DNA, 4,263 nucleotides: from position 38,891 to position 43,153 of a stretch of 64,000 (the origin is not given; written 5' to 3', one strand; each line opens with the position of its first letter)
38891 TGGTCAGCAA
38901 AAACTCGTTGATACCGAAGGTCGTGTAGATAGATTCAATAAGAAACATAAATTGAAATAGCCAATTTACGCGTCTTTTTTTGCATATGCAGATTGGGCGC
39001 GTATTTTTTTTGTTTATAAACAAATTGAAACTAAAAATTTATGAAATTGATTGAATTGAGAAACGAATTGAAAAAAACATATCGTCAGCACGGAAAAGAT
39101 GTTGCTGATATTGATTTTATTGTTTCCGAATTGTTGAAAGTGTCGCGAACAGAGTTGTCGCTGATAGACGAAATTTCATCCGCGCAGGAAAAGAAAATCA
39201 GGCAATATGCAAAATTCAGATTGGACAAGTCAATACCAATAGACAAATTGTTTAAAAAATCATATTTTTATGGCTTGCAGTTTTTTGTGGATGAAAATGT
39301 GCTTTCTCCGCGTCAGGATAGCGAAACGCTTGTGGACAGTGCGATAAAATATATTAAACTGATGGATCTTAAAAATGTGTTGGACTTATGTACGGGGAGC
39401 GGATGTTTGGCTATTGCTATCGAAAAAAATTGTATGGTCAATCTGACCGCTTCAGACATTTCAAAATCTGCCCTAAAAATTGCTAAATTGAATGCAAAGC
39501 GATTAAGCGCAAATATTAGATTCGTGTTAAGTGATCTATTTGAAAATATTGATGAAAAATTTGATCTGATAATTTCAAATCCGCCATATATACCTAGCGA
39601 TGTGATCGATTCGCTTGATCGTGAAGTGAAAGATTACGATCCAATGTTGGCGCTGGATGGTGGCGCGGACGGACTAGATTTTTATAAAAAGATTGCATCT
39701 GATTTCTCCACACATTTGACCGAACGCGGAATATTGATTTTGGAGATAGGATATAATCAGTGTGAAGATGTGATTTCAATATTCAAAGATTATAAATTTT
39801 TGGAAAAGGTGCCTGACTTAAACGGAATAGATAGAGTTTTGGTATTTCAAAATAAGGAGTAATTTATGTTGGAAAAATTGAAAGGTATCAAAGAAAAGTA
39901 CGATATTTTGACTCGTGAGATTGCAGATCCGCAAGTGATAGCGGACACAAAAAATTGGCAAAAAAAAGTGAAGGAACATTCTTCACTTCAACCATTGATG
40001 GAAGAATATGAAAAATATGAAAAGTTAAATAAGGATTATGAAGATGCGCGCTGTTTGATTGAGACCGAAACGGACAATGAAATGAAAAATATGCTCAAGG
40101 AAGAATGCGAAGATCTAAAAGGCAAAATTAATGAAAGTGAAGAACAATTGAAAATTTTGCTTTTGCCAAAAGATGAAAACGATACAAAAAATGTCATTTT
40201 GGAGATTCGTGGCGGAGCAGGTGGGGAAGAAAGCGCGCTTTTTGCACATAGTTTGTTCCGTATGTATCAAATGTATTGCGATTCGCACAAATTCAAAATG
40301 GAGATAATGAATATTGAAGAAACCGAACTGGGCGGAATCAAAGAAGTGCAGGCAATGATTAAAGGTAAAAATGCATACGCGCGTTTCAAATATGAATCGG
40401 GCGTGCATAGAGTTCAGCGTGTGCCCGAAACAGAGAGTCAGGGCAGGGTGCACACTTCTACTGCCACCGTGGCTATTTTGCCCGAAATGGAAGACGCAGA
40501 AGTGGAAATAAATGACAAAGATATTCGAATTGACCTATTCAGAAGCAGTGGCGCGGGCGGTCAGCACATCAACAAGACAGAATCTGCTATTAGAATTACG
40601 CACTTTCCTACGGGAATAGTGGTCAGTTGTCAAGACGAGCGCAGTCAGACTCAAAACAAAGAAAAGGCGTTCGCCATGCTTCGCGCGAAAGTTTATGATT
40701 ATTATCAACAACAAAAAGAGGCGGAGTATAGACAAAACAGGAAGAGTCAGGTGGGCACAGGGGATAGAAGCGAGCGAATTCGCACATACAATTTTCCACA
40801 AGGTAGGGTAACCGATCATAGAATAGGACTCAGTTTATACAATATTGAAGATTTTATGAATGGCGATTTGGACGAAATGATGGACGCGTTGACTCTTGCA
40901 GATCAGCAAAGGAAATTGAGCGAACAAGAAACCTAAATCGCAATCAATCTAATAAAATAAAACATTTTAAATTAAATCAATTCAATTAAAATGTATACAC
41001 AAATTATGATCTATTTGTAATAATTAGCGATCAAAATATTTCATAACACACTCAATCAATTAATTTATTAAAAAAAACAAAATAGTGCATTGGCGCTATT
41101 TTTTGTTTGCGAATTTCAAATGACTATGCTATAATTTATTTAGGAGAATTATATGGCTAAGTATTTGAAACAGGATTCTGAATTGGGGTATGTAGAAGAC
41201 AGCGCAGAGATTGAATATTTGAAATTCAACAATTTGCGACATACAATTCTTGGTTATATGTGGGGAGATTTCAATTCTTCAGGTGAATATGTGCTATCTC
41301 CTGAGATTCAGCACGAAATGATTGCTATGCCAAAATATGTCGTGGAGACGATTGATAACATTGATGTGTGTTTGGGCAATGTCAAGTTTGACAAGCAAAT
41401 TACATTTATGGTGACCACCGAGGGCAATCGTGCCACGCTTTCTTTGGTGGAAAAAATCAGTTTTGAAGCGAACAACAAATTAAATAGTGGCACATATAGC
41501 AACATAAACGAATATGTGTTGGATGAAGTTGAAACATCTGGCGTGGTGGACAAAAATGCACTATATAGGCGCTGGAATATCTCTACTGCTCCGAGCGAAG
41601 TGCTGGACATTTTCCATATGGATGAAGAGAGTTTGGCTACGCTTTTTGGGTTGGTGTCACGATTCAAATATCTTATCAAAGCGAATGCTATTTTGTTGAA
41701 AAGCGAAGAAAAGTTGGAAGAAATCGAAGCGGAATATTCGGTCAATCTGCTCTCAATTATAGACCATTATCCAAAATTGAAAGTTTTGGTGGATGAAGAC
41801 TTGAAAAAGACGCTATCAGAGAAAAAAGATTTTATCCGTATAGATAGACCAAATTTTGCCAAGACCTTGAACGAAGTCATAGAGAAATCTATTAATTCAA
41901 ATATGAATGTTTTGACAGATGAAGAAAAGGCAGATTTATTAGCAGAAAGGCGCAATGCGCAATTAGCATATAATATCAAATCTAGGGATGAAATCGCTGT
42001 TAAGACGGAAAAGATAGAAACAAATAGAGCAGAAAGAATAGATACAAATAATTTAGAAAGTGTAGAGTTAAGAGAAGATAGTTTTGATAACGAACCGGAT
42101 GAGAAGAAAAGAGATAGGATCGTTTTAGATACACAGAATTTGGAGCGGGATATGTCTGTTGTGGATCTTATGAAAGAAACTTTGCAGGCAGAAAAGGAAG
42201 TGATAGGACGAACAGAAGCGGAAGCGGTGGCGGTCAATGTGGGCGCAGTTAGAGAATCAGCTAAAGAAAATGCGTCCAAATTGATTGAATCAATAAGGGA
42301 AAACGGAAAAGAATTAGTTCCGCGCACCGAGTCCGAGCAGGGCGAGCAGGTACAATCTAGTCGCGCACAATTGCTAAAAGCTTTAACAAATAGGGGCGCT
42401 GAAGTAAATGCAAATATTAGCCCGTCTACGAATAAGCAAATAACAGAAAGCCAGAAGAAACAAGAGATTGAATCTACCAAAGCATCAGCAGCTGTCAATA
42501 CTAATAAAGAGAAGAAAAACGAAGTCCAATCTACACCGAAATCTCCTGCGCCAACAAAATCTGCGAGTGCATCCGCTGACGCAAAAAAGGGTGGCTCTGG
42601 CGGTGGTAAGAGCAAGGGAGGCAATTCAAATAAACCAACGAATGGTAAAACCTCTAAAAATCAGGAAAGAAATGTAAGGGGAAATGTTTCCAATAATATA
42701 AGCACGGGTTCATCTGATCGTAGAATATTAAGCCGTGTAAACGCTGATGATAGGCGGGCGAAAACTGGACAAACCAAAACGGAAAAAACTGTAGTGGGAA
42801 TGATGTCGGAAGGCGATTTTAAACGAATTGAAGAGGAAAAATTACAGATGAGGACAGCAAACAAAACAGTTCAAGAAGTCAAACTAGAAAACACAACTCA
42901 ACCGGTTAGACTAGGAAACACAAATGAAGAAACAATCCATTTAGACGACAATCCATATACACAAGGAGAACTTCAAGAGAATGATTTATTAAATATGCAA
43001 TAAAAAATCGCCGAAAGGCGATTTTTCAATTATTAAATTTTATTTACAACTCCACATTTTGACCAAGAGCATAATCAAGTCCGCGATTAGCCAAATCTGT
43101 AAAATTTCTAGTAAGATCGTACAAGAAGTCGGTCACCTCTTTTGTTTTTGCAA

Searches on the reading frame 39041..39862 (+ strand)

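Call 8: search_protein_families(library=pfam, proteins=[window:39041-39862:+], max_evalue=0.001)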
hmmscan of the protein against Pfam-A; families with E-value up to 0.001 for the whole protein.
window:39041-39862:+ (273 aa): 9 families
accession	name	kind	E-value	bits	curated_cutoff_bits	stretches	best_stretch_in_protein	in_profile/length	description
PF05175.20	MTS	-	6.1e-15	55.7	23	1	109-183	31-108/170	Methyltransferase small domain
PF13649.12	Methyltransf_25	-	1.1e-09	39.3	27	1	113-187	1-80/97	Methyltransferase domain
PF06325.19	PrmA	-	1.3e-09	38.5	22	1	111-192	163-242/296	Ribosomal protein L11 methyltransferase (PrmA)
PF13847.12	Methyltransf_31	-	4.6e-09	36.5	27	1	111-187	5-82/145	Methyltransferase domain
PF08241.18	Methyltransf_11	-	9.3e-06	26.6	21.2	1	114-180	1-67/95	Methyltransferase domain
PF03602.21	Cons_hypoth95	-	1.2e-05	25.5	24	1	109-192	41-132/182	Conserved hypothetical protein 95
PF07669.17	Eco57I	-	7.4e-05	23.3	25.3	1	165-191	69-92/171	Eco57I restriction-modification methylase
PF01170.24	UPF0020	-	0.00017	21.8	22.3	1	130-183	74-131/197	RMKL-like, methyltransferase domain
PF08242.18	Methyltransf_12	-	0.0002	22.5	30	1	114-180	1-72/98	Methyltransferase domain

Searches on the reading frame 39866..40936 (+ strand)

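Call 8: search_protein_families(library=pfam, proteins=[window:39866-40936:+], max_evalue=0.001)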
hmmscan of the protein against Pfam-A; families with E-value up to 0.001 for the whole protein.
window:39866-40936:+ (356 aa): 2 families
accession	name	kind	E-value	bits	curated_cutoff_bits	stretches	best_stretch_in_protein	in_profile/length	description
PF03462.23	PCRF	-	2.8e-75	252.8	24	1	8-202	1-194/194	PCRF domain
PF00472.26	RF-1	-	1.7e-46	157.4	35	1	210-319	2-116/116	RF-1 domain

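Call 97: search_protein_families(library=pfam, proteins=[L001:3-1136:+, L001:1148-1729:+, L001:1729-4107:+, L001:4155-4781:+, L001:4826-5443:+, L001:5453-6247:+], max_evalue=0.05)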
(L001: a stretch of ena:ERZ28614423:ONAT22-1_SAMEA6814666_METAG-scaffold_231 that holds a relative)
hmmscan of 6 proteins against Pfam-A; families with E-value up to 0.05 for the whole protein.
L001:3-1136:+ (377 aa): 2 families
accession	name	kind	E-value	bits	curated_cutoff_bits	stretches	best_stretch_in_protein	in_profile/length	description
PF07581.17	Glug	-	3.5e-09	36.9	20.5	1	247-271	2-27/28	The GLUG motif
PF05342.19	Peptidase_M26_N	-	0.0011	18.7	27.7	1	33-124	172-247/250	M26 IgA1-specific Metallo-endopeptidase N-terminal region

L001:1148-1729:+ (193 aa): 5 families
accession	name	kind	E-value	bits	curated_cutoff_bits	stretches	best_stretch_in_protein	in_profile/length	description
PF10502.14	Peptidase_S26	-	2.2e-07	31.4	22.9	1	24-82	5-66/168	Signal peptidase, peptidase S26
PF00717.28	Peptidase_S24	-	1.8e-05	24.9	23.3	1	47-92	39-84/116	Peptidase S24-like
PF19885.4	DUF6358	-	0.0015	19.2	28.4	1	17-54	3-39/61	Family of unknown function (DUF6358)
PF05568.16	ASFV_J13L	-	0.0051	17.1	23.6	1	10-44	21-55/189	African swine fever virus J13L protein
PF02298.23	Cu_bind_like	-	0.02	15.3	20.8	1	68-111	15-53/84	Plastocyanin-like domain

L001:1729-4107:+ (792 aa): 1 family
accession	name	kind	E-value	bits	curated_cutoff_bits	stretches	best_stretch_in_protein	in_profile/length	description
PF02883.26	Alpha_adaptinC2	-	0.036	14.8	27.6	1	535-574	8-49/111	Adaptin C-terminal domain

L001:4155-4781:+ (208 aa): 0 families

L001:4826-5443:+ (205 aa): 0 families

L001:5453-6247:+ (264 aa): 4 families
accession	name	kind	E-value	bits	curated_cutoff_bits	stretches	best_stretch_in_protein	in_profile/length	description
PF12420.13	DUF3671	-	1.9e-05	24.7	34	1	29-133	75-184/223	Fam-L, Fam-M like protein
PF08491.16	SE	-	0.0037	16.8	20.1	1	80-141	166-224/276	Squalene epoxidase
PF09716.15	ETRAMP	-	0.021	15.2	29.1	0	86-128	33-78/81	Malarial early transcribed membrane protein (ETRAMP)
PF20990.2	DUF2207_C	-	0.026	14.7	33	1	30-130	61-161/247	Predicted membrane protein (DUF2207) C-terminal domain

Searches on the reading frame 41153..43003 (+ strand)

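Call 28: search_protein_families(library=pfam, proteins=[window:41153-43003:+], max_evalue=0.001)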
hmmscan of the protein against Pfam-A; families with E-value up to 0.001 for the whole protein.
window:41153-43003:+ (616 aa): 0 families

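Call 97: search_protein_families(library=pfam, proteins=[L001:3-1136:+, L001:1148-1729:+, L001:1729-4107:+, L001:4155-4781:+, L001:4826-5443:+, L001:5453-6247:+], max_evalue=0.05)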
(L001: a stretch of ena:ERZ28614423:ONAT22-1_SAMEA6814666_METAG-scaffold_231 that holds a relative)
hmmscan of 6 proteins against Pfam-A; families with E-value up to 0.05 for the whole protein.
L001:3-1136:+ (377 aa): 2 families
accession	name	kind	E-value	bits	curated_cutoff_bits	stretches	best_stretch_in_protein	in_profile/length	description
PF07581.17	Glug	-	3.5e-09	36.9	20.5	1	247-271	2-27/28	The GLUG motif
PF05342.19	Peptidase_M26_N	-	0.0011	18.7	27.7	1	33-124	172-247/250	M26 IgA1-specific Metallo-endopeptidase N-terminal region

L001:1148-1729:+ (193 aa): 5 families
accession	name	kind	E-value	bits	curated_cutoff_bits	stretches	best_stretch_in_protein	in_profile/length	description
PF10502.14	Peptidase_S26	-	2.2e-07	31.4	22.9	1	24-82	5-66/168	Signal peptidase, peptidase S26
PF00717.28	Peptidase_S24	-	1.8e-05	24.9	23.3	1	47-92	39-84/116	Peptidase S24-like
PF19885.4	DUF6358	-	0.0015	19.2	28.4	1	17-54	3-39/61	Family of unknown function (DUF6358)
PF05568.16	ASFV_J13L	-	0.0051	17.1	23.6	1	10-44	21-55/189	African swine fever virus J13L protein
PF02298.23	Cu_bind_like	-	0.02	15.3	20.8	1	68-111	15-53/84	Plastocyanin-like domain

L001:1729-4107:+ (792 aa): 1 family
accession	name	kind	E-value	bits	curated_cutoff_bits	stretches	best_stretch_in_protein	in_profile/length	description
PF02883.26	Alpha_adaptinC2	-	0.036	14.8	27.6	1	535-574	8-49/111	Adaptin C-terminal domain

L001:4155-4781:+ (208 aa): 0 families

L001:4826-5443:+ (205 aa): 0 families

L001:5453-6247:+ (264 aa): 4 families
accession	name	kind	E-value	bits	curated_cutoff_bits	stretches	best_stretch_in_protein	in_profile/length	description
PF12420.13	DUF3671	-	1.9e-05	24.7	34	1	29-133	75-184/223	Fam-L, Fam-M like protein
PF08491.16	SE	-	0.0037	16.8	20.1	1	80-141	166-224/276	Squalene epoxidase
PF09716.15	ETRAMP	-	0.021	15.2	29.1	0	86-128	33-78/81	Malarial early transcribed membrane protein (ETRAMP)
PF20990.2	DUF2207_C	-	0.026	14.7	33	1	30-130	61-161/247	Predicted membrane protein (DUF2207) C-terminal domain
